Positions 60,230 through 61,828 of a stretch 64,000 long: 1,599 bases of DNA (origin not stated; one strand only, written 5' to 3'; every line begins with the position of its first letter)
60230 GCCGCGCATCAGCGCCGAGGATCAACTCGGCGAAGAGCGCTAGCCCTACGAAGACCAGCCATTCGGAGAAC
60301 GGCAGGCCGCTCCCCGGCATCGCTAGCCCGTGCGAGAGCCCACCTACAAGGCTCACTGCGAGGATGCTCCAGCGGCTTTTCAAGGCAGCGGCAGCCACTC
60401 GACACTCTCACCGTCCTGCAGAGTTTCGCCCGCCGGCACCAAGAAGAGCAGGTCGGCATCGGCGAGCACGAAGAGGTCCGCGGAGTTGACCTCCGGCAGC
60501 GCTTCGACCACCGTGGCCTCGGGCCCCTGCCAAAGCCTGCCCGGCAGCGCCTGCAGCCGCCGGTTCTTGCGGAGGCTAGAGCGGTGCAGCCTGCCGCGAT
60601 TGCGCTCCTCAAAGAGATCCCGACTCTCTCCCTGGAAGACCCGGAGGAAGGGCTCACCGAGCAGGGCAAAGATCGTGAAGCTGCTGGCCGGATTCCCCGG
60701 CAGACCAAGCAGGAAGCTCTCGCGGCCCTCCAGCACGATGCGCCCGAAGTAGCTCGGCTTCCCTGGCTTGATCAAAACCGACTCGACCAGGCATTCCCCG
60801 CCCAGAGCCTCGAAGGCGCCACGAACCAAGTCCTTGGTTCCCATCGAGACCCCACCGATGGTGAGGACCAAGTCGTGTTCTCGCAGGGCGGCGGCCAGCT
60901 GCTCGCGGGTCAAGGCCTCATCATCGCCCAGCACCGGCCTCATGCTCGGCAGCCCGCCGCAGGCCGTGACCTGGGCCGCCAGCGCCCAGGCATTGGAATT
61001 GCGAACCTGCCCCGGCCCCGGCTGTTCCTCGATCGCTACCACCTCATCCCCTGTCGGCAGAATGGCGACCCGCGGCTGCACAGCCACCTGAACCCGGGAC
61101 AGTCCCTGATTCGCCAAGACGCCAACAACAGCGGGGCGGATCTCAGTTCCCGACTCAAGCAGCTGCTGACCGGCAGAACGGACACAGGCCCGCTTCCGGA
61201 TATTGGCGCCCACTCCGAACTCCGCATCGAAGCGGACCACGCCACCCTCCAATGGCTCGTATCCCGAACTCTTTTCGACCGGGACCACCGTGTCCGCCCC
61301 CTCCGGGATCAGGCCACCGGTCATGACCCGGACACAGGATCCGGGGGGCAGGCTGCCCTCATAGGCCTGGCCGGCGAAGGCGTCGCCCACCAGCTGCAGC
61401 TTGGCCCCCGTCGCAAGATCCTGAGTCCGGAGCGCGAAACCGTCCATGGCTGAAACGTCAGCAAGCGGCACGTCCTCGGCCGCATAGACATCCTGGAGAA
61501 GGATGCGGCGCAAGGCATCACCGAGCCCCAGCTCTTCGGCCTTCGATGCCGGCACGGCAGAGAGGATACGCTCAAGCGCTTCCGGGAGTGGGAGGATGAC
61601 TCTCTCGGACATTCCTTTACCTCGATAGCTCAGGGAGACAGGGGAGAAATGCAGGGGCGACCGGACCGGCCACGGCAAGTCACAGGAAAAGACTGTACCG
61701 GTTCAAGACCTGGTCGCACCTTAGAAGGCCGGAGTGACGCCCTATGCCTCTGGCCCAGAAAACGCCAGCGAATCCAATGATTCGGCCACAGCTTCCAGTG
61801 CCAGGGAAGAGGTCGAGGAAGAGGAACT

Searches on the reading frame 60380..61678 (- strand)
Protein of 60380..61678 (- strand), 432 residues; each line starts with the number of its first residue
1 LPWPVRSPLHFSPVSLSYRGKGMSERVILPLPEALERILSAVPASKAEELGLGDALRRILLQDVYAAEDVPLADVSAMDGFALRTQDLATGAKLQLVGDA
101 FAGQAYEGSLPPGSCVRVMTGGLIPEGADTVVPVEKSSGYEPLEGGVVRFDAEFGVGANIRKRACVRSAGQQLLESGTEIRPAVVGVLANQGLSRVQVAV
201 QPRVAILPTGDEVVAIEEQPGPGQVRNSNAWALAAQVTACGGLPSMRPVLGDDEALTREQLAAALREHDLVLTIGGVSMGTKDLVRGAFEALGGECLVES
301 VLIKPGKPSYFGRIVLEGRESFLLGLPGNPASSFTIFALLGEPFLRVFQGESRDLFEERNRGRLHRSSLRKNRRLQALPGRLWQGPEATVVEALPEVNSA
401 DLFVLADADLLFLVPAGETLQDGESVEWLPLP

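Call 44: search_protein_families(library=pfam, proteins=[window:60380-61678:-], max_evalue=0.00001)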
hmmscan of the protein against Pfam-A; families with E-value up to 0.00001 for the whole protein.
window:60380-61678:- (432 aa): 3 families
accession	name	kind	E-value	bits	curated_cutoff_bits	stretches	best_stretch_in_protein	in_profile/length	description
PF03453.22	MoeA_N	-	5.5e-37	127.3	30.8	1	30-192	2-160/160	MoeA N-terminal region (domain I and II)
PF00994.29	MoCF_biosynth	-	1.6e-27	96.4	26.6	1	205-346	1-143/144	Probable molybdopterin binding domain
PF03454.20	MoeA_C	-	2.1e-06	28.3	22.1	1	363-431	3-72/72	MoeA C-terminal region (domain IV)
